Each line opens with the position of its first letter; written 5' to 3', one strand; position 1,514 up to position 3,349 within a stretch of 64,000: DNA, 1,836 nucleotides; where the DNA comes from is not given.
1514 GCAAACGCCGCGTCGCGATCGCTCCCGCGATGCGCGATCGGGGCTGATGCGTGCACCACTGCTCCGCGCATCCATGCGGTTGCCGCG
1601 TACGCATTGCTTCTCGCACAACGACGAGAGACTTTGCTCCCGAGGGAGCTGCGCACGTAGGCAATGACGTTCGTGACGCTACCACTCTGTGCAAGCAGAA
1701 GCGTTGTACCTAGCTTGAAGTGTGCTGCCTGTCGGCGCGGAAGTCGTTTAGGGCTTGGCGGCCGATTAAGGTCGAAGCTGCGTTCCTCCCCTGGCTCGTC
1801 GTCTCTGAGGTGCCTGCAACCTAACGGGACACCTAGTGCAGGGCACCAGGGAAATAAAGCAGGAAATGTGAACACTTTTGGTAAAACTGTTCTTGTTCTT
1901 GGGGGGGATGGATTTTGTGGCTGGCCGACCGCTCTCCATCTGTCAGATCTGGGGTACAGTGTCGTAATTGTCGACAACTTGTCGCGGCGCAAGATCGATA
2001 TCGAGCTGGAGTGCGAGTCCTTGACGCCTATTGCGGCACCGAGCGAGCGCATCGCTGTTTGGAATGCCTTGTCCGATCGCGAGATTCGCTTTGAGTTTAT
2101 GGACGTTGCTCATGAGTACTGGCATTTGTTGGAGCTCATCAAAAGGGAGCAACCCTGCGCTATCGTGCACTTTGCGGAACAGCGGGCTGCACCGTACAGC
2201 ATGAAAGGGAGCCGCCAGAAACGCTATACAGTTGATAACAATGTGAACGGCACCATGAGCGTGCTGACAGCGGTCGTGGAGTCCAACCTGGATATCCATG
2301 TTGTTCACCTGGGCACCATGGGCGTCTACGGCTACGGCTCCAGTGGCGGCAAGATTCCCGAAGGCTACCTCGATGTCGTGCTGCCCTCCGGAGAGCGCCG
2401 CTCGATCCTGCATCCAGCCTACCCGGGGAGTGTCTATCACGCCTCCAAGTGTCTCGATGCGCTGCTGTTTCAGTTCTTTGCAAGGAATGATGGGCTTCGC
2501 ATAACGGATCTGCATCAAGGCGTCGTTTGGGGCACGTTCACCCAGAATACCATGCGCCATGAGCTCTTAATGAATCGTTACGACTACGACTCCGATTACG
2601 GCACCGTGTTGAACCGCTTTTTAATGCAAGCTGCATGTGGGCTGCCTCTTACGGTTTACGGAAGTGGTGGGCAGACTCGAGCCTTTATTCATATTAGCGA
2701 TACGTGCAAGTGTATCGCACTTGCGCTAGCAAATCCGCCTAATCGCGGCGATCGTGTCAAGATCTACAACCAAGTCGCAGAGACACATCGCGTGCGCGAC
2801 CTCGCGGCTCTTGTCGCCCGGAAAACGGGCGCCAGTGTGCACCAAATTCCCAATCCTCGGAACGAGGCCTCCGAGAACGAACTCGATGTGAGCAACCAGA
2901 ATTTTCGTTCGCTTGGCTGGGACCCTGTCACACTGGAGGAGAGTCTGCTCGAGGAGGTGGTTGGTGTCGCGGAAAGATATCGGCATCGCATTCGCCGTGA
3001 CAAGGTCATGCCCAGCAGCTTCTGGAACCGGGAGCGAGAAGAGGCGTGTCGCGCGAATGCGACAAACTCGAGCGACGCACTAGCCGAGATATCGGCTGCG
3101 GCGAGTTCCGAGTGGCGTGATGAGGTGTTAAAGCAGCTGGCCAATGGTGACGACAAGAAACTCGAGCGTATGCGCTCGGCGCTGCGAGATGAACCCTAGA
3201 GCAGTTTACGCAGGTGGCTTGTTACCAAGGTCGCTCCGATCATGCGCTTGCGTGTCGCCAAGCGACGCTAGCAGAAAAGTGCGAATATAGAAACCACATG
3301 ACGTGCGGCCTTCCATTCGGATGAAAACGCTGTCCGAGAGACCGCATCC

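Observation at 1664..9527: Sulfolipid mini-cluster in a eukaryotic nucleus: SQD1 - plastidic G6PD - SQD2 within 8 kb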

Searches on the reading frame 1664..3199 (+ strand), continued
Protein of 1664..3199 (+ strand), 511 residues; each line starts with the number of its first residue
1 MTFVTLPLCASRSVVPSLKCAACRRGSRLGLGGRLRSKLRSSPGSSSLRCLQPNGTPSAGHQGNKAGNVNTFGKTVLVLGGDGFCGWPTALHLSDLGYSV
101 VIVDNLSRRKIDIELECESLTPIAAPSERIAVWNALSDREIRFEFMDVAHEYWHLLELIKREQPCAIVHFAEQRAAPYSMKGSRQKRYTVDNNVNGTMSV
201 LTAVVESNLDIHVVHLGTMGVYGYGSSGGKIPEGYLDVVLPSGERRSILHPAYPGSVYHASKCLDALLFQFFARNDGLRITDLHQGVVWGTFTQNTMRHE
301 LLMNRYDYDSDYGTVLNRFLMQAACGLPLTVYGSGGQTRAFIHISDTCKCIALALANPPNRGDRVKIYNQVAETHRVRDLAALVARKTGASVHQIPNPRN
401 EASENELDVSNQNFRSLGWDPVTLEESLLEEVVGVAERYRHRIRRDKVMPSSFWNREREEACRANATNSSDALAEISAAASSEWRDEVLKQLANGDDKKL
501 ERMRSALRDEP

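Call 54: search_solved_structures(query=L015:3182-4100:-, max_evalue=0.00001)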
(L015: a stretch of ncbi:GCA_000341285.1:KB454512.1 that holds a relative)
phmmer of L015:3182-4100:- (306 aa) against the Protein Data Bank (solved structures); distinct sequences matched with E-value up to 0.00001: 17.
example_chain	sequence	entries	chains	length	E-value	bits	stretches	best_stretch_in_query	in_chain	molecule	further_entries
9qjc_B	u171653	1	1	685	1.6e-23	86.5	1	7-232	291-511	Nucleolar protein 4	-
7csx_A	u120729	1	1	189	1.1e-11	47.7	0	9-65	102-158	RNA-binding protein 45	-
7csz_A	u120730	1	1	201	1.4e-11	47.3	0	9-64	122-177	RNA-binding protein 45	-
1b7f_A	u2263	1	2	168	2.3e-08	36.8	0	7-71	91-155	PROTEIN (SXL-LETHAL PROTEIN)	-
4qqb_A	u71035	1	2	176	2.7e-08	36.6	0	7-73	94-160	Protein sex-lethal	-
3sxl_A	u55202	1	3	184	2.8e-08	36.5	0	8-73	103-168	PROTEIN (SEX-LETHAL)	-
2e5h_A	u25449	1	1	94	2.9e-08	36.4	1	3-69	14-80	Zinc finger CCHC-type and RNA-binding motif-containing protein 1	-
1fxl_A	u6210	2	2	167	7.4e-08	35.1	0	5-68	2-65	PARANEOPLASTIC ENCEPHALOMYELITIS ANTIGEN HUD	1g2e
7qzp_A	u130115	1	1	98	1.2e-07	34.4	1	5-70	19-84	Hypothetical RNA binding protein from Acinetobacter baumannii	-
1fnx_H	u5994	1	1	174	1.9e-07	33.8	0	5-68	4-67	HU ANTIGEN C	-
4ed5_A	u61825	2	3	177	8.2e-07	31.7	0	8-64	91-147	ELAV-like protein 1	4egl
2cq0_A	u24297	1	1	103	1.1e-06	31.2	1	4-64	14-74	Eukaryotic translation initiation factor 3 subunit 4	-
5k0y_O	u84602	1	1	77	3.7e-06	29.5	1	7-63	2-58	Eukaryotic translation initiation factor 3 subunit G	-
3h2u_B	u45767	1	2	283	4.1e-06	29.4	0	5-61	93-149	Raver-1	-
3smz_A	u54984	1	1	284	4.1e-06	29.4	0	5-61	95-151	Ribonucleoprotein PTB-binding 1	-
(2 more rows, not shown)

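Call 68: find_encoding_contigs(protein=P0174, flank=10000, max_places=1)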
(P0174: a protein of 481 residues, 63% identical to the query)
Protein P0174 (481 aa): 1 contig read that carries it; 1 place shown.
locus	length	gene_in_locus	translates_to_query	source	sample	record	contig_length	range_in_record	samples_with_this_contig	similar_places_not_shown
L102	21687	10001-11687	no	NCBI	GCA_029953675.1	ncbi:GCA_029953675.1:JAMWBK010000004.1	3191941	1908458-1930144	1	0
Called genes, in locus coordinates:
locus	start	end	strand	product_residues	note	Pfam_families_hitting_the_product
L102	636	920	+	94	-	-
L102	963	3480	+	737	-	PF04810:zf-Sec23_Sec24 (faint), PF08033:Sec23_BS (weak)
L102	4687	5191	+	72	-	-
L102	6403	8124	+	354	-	PF01926:MMR_HSR1, PF02421:FeoB_N, PF16897:MMR_HSR1_Xtn, PF02824:TGS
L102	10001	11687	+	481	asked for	PF01370:Epimerase, PF16363:GDP_Man_Dehyd, PF02719:Polysacc_synt_2 (faint)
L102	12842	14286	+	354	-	PF02213:GYF (weak)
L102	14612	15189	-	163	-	-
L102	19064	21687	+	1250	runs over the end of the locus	PF13482:RNase_H_2, PF01443:Viral_helicase1 (faint), PF13086:AAA_11, PF13245:AAA_19 (weak), PF13604:AAA_30, PF13086:AAA_11 (weak), PF13087:AAA_12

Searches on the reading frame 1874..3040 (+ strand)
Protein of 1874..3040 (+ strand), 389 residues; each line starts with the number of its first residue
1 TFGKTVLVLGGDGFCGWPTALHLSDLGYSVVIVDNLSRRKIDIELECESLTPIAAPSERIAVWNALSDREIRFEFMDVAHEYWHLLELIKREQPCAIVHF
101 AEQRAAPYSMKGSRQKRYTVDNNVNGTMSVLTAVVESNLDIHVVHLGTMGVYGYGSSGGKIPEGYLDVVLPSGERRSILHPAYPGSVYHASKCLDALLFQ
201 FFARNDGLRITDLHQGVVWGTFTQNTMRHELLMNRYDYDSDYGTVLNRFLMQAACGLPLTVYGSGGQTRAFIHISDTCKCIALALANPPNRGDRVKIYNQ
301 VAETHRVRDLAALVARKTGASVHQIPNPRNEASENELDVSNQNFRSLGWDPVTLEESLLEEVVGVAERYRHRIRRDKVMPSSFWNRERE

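Call 60: find_related_loci(query=window:1874-3040:+, collection=genome_contigs, flank=5000)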
Query window:1874-3040:+ (389 aa) in genome_contigs; peptide patterns used: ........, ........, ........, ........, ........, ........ (x = any residue, [..] = any of these).
600 stretches matched a pattern (row limit reached: there are more); 591 encode a relative of the query (tblastn E <= 1e-3); the best 80 are kept; 80 distinct loci.
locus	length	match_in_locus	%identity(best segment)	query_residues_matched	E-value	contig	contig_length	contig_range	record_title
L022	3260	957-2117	62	6-388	3e-176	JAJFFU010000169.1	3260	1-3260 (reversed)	MAG: Parvularculaceae bacterium isolate OFTM115 OFTM115_168, whole genome shotgun sequence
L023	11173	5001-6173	62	2-389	1e-167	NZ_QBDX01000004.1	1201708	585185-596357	Hyphobacterium indicum strain 2ED5 Contig_4_length_1201708, whole genome shotgun sequence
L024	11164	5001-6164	65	6-389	2e-167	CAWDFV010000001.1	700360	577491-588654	MAG: uncultured Acidimicrobiaceae bacterium isolate MFD06092.bin.2.75 genome assembly, contig: contig_17955, whole genom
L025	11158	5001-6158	63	6-388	5e-166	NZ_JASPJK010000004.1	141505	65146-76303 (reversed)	Corynebacterium sp. MSK041 NODE_4_length_141505_cov_49.018985, whole genome shotgun sequence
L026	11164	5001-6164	64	6-389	5e-166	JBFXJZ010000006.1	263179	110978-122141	MAG: Pyrinomonadaceae bacterium isolate CA_2019_TPIn_63 NODE_148_length_263179_cov_12.252737_TPIn, whole genome shotgun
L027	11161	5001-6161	62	6-388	6e-166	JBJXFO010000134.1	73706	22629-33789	MAG: Parvularculaceae bacterium isolate F1F2.bin.437 k127_5823681, whole genome shotgun sequence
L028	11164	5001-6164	64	6-389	3e-165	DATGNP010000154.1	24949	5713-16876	MAG TPA_asm: Trueperaceae bacterium isolate SMAG_U10346 k141_543520, whole genome shotgun sequence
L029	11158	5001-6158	62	6-388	5e-165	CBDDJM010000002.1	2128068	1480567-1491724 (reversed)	MAG: Oceanicaulis sp. isolate ac2d7a79-568f-4395-b666-6e3bd66a6e09 genome assembly, contig: contig_2, whole genome shotg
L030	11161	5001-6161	62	6-388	7e-165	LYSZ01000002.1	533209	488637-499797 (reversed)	MAG: Parvularcula sp. BBD 1991-13 Richardson_scaffold_9, whole genome shotgun sequence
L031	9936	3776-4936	62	6-389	2e-164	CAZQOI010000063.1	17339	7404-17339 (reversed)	MAG TPA_asm: uncultured Granulosicoccaceae bacterium isolate binchicken_co385_76 genome assembly, contig: NODE_2470_leng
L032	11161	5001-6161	61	6-388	2e-164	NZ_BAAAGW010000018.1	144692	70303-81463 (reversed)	Corynebacterium riegelii strain JCM 10389 sequence18, whole genome shotgun sequence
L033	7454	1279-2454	62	2-389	1e-164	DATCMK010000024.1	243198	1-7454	MAG TPA_asm: Pyrinomonadaceae bacterium isolate SMAG_U7147 k141_1966, whole genome shotgun sequence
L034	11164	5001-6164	61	6-389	2e-164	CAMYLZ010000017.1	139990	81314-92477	MAG: uncultured Parvularculaceae bacterium isolate Biocath_Alpha_06 genome assembly, contig: k127_17637, whole genome sh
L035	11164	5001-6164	63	6-389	3e-164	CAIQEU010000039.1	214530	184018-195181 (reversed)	MAG: uncultured actinobacterium isolate Umea2p1_bin-0912 genome assembly, contig: bin-0912:39/81, whole genome shotgun s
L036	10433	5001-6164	62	6-389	4e-164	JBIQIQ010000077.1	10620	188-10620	MAG: Deinococcaceae bacterium isolate mag.9e NODE_3416_length_10620, whole genome shotgun sequence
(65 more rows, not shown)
